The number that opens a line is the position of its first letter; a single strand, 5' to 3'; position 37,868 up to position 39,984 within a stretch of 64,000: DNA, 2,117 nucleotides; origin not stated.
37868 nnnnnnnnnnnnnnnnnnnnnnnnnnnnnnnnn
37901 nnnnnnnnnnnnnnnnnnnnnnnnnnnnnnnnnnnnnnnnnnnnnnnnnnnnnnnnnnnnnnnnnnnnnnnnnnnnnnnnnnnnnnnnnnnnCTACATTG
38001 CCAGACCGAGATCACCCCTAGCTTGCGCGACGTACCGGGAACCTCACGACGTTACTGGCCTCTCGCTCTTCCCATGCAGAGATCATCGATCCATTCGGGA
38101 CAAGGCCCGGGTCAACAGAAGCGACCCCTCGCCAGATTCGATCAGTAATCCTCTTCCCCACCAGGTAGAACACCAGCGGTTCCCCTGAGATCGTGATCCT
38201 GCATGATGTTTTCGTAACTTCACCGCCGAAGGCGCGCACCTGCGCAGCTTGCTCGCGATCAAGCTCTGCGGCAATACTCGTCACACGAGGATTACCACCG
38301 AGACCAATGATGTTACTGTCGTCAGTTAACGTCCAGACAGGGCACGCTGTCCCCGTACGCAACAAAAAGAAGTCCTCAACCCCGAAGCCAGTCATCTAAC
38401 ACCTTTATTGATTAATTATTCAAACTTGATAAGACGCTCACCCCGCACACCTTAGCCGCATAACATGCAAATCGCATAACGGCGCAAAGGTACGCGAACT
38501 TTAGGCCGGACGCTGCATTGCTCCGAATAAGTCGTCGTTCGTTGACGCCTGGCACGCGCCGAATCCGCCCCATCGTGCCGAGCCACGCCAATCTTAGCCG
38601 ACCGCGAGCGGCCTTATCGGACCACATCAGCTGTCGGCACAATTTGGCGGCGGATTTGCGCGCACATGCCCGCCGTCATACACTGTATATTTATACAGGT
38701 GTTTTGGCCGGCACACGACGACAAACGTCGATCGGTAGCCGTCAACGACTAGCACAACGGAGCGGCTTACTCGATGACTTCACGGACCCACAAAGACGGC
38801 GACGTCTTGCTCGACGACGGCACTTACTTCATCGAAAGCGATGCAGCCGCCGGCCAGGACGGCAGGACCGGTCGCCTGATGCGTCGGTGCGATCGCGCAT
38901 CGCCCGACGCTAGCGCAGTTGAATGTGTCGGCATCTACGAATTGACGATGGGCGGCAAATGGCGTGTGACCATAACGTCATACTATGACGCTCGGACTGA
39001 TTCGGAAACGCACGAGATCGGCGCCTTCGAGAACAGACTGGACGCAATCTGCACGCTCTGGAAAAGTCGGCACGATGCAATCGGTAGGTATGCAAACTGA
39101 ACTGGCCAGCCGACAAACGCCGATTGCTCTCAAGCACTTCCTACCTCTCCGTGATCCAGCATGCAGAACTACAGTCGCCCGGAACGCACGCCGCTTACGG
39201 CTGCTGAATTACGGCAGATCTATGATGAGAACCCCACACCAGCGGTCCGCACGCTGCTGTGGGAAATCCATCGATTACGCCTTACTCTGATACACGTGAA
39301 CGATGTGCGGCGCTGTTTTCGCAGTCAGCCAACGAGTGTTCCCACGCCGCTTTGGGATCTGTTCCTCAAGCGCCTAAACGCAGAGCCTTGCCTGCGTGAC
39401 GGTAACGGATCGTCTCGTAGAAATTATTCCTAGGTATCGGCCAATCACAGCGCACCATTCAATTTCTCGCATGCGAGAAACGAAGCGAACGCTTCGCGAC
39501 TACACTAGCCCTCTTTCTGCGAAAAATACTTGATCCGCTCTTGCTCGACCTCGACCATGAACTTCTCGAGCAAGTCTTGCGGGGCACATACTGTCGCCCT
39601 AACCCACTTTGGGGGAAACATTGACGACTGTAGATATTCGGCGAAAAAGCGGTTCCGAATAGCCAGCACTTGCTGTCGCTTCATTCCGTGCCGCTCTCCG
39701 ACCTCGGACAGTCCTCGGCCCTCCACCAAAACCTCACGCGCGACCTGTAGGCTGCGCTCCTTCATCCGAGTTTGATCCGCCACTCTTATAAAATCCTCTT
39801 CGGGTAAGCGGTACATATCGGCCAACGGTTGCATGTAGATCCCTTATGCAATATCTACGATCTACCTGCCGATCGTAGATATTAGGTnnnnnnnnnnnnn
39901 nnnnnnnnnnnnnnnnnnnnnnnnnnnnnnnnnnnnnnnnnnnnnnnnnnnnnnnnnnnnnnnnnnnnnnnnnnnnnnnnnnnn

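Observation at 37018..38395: Paralogous-domain pair: PAS-containing three-domain protein plus a small protein sharing its N-terminal domain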

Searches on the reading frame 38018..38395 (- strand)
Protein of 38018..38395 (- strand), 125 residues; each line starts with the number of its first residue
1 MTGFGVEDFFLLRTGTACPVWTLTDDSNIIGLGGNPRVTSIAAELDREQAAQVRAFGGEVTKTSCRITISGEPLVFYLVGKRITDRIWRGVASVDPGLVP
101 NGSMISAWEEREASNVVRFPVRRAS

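Call 3: search_protein_families(library=pfam, proteins=[window:38018-38395:-], max_evalue=1)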
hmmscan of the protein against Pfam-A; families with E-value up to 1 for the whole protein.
window:38018-38395:- (125 aa): 0 families

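Call 6: search_protein_families(library=ncbifam, proteins=[window:38018-38395:-], max_evalue=1)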
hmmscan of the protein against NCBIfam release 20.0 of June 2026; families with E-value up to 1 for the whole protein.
window:38018-38395:- (125 aa): 1 family
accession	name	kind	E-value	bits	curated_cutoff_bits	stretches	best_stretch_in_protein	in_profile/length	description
NF007474.0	PRK10060.1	equivalog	2.9e-10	39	782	1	13-94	13-95/663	cyclic di-GMP phosphodiesterase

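Call 10: search_solved_structures(query=window:38018-38395:-, max_evalue=10, show_alignments=3)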
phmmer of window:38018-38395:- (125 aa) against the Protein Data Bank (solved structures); distinct sequences matched with E-value up to 10: 1.
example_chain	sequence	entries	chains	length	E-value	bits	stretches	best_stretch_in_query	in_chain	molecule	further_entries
6dga_A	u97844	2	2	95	9.5e-09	38.7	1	14-93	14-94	RpfR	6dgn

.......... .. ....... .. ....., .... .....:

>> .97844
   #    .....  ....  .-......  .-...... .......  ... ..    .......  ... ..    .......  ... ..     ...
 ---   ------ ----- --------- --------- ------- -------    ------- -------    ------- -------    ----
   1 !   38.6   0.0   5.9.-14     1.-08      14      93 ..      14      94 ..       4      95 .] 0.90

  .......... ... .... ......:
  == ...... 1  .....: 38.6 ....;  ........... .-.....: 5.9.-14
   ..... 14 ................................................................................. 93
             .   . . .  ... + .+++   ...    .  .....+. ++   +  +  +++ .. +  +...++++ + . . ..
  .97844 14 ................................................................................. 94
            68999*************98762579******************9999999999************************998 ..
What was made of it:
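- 38018..38395 (-): Gene for a 125-aa stand-alone FI-domain protein. It consists of an FI domain (aa 1-95), a short helix (aa 102-109) and a basic tail (..............). PDB 6dga/6dgn RpfR FI, E 9.5e-9 (call 10).
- Small protein against 6dga, E 9.5e-9 (call 10).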

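Call 17: find_homologous_proteins(query=window:38018-38395:-, max_evalue=0.001)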
Query window:38018-38395:- (125 aa): 4 proteins with E <= 0.001 among 21 candidates.
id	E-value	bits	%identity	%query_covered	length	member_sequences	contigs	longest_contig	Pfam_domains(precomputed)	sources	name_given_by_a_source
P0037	4.5e-76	271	99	100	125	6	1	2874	-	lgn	-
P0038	4.2e-61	222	83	99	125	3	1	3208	-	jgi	jgi:hypothetical protein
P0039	5.7e-34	135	55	100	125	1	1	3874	-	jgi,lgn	-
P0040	1.7e-32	130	55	100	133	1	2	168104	-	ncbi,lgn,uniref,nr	ncbi:hypothetical protein [Burkholderia sp. BCC0322]|uniref:hypothetical protein n=1 Tax=unclassifie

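Call 61: search_protein_representatives(alignment_id=A4)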
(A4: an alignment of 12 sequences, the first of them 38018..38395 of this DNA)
Query: 12 sequences, 112 profile positions. Proteins with E-value up to 0.001 (for the whole library): 103; up to 1e-10: 70; up to 1e-30: 2. The best 103 are listed.
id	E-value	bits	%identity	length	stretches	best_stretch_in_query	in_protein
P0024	4.6e-35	136.3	-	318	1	1-112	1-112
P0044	8.5e-35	135.4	-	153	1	3-112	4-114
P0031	2.3e-30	121.1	-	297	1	1-111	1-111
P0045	5.4e-29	116.7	-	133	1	1-112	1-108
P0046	8.5e-27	109.6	-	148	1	1-110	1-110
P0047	8.5e-26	106.4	-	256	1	1-109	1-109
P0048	1.4e-25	105.8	-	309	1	6-109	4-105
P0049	1.4e-25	105.7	-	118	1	1-106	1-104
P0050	1.1e-23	99.7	-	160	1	7-106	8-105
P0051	1.3e-23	99.4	-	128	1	5-111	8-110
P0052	2.0e-23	98.8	-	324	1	13-110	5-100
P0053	2.1e-23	98.7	-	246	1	8-109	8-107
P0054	2.9e-23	98.2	-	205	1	10-109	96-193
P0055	4.1e-23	97.8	-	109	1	1-103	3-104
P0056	4.7e-23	97.6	-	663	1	1-111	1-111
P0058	1.0e-22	96.5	-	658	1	1-112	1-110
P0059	2.1e-22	95.5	-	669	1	1-106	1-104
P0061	1.7e-21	92.6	-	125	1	6-110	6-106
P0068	3.9e-19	84.9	-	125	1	1-105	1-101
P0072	2.9e-18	82.1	-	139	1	1-100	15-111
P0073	3.8e-18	81.8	-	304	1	9-112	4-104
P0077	2.6e-17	79.1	-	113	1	4-103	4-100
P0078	3.0e-17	78.9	-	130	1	1-102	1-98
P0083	1.3e-16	76.9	-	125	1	1-101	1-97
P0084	5.5e-16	74.8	-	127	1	1-107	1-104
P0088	1.0e-14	70.7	-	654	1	1-110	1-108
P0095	3.1e-13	66.0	-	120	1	1-101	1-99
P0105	2.5e-11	59.8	-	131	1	1-98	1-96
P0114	2.2e-10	56.8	-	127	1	1-99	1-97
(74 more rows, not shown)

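Call 65: list_cluster_members(proteins=[P0061, P0083, P0084, P0068, P0072, P0078, P0095, P0105, P0114, P0077])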
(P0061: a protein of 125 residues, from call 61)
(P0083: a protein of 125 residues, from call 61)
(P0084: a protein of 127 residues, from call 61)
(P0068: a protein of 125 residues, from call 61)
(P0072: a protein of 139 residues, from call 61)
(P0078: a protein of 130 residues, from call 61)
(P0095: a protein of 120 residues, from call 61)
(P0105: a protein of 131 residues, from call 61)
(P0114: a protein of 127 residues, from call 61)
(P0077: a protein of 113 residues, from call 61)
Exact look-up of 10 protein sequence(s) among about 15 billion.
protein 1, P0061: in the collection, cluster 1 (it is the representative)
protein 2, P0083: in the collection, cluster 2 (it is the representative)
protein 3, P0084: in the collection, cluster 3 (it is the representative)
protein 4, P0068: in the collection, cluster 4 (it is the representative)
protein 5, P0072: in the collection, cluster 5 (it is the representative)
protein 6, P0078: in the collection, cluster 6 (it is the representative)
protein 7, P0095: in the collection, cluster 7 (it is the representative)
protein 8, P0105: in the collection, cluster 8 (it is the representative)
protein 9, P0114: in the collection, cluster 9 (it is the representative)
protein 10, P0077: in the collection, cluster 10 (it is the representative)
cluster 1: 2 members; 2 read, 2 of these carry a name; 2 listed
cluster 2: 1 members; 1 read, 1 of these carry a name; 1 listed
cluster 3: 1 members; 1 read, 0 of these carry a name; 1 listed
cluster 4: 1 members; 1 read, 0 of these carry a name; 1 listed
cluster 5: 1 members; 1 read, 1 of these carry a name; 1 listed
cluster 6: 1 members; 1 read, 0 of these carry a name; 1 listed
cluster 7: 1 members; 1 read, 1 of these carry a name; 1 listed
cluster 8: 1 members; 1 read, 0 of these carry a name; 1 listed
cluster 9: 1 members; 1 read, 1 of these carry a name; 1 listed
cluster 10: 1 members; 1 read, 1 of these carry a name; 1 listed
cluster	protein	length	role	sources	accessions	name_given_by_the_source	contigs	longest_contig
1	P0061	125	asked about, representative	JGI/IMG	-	c-di-GMP phosphodiesterase Gmr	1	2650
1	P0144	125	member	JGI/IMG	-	c-di-GMP phosphodiesterase Gmr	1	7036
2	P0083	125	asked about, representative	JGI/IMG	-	cyclic di-GMP phosphodiesterase Gmr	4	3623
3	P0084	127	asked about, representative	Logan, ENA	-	-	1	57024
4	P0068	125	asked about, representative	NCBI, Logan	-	-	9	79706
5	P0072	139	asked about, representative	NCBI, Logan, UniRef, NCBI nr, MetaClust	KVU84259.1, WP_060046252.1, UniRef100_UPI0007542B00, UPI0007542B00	hypothetical protein WK76_24835 [Burkholderia ubonensis] | hypothetical protein n=1 Tax=Burkholderia ubonensis TaxID=101571 RepID=UPI0007542B00 | hypothetical protein [Burkholderia ubonensis]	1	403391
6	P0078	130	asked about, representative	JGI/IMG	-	-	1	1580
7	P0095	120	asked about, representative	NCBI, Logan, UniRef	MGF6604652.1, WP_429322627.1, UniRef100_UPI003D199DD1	hypothetical protein P3T23_009408 [Paraburkholderia sp. GAS448] | hypothetical protein n=1 Tax=Paraburkholderia sp. GAS448 TaxID=3035136 RepID=UPI003D199DD1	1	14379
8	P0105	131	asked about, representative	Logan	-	-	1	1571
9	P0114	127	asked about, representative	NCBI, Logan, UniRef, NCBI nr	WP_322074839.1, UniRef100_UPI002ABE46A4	hypothetical protein [Burkholderia cepacia] | hypothetical protein n=1 Tax=Burkholderia cepacia TaxID=292 RepID=UPI002ABE46A4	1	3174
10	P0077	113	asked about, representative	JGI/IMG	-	hypothetical protein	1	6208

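Call 66: find_encoding_contigs(protein=P0068, flank=7000, max_places=1)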
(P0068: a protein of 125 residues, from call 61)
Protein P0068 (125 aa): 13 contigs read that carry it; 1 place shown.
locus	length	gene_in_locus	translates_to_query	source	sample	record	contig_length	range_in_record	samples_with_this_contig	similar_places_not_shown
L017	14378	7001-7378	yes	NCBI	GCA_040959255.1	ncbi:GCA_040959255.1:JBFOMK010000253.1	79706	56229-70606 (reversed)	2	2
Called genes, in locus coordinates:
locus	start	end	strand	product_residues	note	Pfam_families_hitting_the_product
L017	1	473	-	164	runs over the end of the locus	-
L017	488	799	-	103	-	-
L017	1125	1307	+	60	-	-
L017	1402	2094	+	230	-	PF05050:Methyltransf_21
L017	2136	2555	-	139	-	-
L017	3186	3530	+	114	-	-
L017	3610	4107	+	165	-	-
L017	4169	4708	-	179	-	-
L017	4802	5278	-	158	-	-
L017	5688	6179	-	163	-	-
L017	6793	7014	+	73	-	-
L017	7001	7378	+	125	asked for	-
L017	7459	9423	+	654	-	PF08448:PAS_4 (weak), PF13426:PAS_9 (weak), PF00990:GGDEF, PF00563:EAL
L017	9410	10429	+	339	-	PF03472:Autoind_bind (weak), PF00196:GerE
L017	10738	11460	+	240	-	PF04542:Sigma70_r2, PF04539:Sigma70_r3, PF08281:Sigma70_r4_2, PF04545:Sigma70_r4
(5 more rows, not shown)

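Call 67: find_encoding_contigs(protein=P0084, flank=7000, max_places=1)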
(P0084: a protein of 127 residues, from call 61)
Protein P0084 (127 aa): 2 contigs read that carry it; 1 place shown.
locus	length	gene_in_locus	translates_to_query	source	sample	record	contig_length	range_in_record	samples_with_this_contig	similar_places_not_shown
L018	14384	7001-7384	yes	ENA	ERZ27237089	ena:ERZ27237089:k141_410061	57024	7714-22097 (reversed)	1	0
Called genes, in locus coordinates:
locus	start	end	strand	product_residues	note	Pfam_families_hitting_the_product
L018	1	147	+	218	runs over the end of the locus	-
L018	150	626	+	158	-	-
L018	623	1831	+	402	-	PF00589:Phage_integrase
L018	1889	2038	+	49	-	-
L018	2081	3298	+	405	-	PF00142:Fer4_NifH (weak), PF01656:CbiA, PF02374:ArsA_ATPase (weak), PF09140:MipZ (weak), PF10609:ParA (weak), PF13614:AAA_31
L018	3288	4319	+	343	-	PF02195:ParB_N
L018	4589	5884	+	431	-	PF13545:HTH_Crp_2 (faint)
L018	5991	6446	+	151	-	-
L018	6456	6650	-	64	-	-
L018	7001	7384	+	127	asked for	-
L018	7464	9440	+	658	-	PF08448:PAS_4 (faint), PF13426:PAS_9, PF00990:GGDEF, PF00563:EAL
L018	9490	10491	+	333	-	PF03472:Autoind_bind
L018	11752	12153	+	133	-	-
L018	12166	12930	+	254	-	PF01656:CbiA, PF02374:ArsA_ATPase (weak), PF09140:MipZ (weak), PF10609:ParA (weak), PF13614:AAA_31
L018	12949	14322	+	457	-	PF02195:ParB_N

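Call 68: find_encoding_contigs(protein=P0072, flank=7000, max_places=1)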
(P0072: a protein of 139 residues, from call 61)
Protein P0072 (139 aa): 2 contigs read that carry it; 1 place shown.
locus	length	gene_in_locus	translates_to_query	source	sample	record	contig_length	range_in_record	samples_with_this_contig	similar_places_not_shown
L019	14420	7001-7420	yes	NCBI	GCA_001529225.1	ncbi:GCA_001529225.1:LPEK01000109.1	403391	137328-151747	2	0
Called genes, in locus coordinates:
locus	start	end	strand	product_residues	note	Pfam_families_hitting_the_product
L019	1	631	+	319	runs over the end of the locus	PF00005:ABC_tran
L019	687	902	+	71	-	PF03459:TOBE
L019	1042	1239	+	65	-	-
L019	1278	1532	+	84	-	-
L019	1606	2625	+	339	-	PF01207:Dus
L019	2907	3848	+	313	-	PF07804:HipA_C (faint)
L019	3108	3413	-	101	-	-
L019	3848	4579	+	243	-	PF08797:HIRAN (weak)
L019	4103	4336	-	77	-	-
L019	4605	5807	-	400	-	-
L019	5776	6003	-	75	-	PF13986:DUF4224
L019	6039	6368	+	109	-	-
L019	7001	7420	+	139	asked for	-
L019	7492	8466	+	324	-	-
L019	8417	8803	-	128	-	-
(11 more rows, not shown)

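Call 83: list_cluster_members(proteins=[P0056, P0058, P0088, P0048, P0052, P0073, P0036, P0034, P0059, P0047])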
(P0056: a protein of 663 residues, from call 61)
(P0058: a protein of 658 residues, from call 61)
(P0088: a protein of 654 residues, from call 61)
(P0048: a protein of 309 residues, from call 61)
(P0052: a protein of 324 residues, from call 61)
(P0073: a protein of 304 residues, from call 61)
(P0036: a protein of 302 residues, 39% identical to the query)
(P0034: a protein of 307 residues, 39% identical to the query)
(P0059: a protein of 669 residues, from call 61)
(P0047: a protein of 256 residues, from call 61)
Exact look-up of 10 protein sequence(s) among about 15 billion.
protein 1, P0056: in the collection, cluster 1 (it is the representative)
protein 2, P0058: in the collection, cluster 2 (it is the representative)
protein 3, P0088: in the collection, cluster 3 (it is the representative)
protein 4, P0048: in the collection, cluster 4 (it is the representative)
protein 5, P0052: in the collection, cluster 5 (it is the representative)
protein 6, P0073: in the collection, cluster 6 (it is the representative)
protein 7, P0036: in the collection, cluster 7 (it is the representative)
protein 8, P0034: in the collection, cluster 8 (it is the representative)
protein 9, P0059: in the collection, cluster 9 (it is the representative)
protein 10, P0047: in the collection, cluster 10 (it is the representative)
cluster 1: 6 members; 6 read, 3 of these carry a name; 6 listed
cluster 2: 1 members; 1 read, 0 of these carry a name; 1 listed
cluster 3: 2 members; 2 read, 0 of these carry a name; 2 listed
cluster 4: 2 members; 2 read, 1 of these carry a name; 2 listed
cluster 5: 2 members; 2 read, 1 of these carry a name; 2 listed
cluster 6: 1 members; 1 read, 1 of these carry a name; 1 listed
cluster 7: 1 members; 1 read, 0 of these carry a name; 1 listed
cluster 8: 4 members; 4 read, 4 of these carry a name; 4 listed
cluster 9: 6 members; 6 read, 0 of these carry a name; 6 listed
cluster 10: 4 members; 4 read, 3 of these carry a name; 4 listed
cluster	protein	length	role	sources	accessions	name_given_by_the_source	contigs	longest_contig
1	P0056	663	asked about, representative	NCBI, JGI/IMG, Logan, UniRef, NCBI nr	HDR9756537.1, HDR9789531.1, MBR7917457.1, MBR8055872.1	diguanylate cyclase [Burkholderia vietnamiensis] | c-di-GMP phosphodiesterase Gmr | Diguanylate cyclase n=1 Tax=Burkholderia contaminans TaxID=488447 RepID=A0AAP4VJX8_9BURK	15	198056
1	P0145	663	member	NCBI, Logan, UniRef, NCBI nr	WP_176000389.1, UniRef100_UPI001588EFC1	diguanylate cyclase domain-containing protein [Burkholderia vietnamiensis] | diguanylate cyclase domain-containing protein n=1 Tax=Burkholderia vietnamiensis ... | diguanylate cyclase [Burkholderia vietnamiensis]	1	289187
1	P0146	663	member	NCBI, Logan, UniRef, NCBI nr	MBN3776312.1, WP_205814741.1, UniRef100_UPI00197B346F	diguanylate cyclase [Burkholderia sp. Ac-20345] | diguanylate cyclase domain-containing protein n=1 Tax=Burkholderia sp. Ac-20345 ...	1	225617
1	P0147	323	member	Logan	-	-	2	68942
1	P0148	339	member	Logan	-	-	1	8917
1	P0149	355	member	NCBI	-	-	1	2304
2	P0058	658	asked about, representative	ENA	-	-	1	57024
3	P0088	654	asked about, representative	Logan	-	-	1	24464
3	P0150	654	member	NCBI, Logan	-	-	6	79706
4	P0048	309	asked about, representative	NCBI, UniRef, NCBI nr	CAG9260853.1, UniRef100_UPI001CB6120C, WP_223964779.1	PAS sensor protein [Burkholderia diffusa] | PAS domain S-box protein n=1 Tax=Burkholderia diffusa TaxID=488732 RepID=UPI001CB6120C | PAS domain S-box protein [Burkholderia diffusa]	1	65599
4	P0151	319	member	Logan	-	-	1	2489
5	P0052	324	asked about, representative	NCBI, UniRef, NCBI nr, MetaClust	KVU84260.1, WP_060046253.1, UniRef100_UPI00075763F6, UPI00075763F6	hypothetical protein WK76_24840 [Burkholderia ubonensis] | hypothetical protein n=1 Tax=Burkholderia ubonensis TaxID=101571 RepID=UPI00075763F6 | hypothetical protein [Burkholderia ubonensis]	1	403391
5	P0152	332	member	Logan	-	-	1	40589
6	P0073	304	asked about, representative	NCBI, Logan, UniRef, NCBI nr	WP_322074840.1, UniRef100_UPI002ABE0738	PAS domain S-box protein [Burkholderia cepacia] | PAS domain S-box protein n=1 Tax=Burkholderia cepacia TaxID=292 RepID=UPI002ABE0738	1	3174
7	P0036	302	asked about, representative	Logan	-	-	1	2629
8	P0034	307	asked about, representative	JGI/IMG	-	PAS domain S-box-containing protein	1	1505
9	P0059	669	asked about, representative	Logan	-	-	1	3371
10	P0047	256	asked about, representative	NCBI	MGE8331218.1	MAG: PAS domain S-box protein, partial [Paraburkholderia nemoris]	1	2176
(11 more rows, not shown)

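Call 84: find_encoding_contigs(protein=P0056, flank=7000, max_places=2)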
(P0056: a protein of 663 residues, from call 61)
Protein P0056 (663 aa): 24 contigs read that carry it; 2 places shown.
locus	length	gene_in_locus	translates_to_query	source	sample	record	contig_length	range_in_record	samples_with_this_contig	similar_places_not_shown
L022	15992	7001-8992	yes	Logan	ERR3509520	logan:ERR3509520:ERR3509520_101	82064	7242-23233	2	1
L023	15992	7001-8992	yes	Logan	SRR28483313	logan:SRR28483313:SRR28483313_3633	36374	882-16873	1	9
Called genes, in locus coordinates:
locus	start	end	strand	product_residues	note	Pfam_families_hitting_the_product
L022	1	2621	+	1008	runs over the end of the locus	PF13700:DUF4158, PF01526:DDE_Tnp_Tn3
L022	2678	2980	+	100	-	-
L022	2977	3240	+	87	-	-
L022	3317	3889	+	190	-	-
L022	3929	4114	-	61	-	-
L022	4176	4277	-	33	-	-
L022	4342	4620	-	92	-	PF04973:NMN_transporter (weak)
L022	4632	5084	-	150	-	-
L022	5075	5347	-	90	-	-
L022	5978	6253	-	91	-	-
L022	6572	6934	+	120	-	-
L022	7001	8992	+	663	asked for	PF08448:PAS_4, PF13426:PAS_9, PF00990:GGDEF, PF00563:EAL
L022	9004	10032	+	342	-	PF03472:Autoind_bind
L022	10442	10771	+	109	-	-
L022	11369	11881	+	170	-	-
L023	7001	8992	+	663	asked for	PF08448:PAS_4, PF13426:PAS_9, PF00990:GGDEF, PF00563:EAL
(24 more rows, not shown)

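Call 95: predict_structure(alignment_id=A5)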
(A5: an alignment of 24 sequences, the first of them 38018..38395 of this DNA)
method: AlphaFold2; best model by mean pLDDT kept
length: 125 residues; sequences in the alignment: 24
mean_pLDDT: 87.8   pTM: 0.77
mean pLDDT of the five models: 87.8, 86.3, 86.0, 85.9, 83.5
residues with pLDDT >= 90: 85; 70-90: 21; 50-70: 17; < 50: 2
segments of 3 or more residues with pLDDT < 50: none
pLDDT, mean of each block of 10 residues (from residue 1): 74 92 96 90 95 96 92 93 95 93 86 59 66
secondary structure, 60 per line:
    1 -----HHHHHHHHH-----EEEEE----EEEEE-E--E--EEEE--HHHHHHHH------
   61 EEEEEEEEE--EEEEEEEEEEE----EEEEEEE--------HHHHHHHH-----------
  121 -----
elements in order: H6-14 E20-24 E29-33 E41-44 H47-54 E61-69 E72-82 E87-93 H102-109
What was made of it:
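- A helix is predicted at aa 102-109 (call 95). The tail has lower confidence (pLDDT 59-66, call 95).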

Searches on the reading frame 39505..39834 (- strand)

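Call 3: search_protein_families(library=pfam, proteins=[window:39505-39834:-], max_evalue=1)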
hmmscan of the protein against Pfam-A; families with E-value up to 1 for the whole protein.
window:39505-39834:- (109 aa): 2 families
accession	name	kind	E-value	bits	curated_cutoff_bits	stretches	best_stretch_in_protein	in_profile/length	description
PF16509.11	KORA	-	1.7e-09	38.2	26.7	1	11-88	2-78/84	TrfB plasmid transcriptional repressor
PF13518.12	HTH_28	-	0.064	13.8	25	1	29-63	3-36/52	Helix-turn-helix domain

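Call 6: search_protein_families(library=ncbifam, proteins=[window:39505-39834:-], max_evalue=1)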
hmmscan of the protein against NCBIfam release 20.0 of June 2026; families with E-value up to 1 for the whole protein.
window:39505-39834:- (109 aa): 0 families
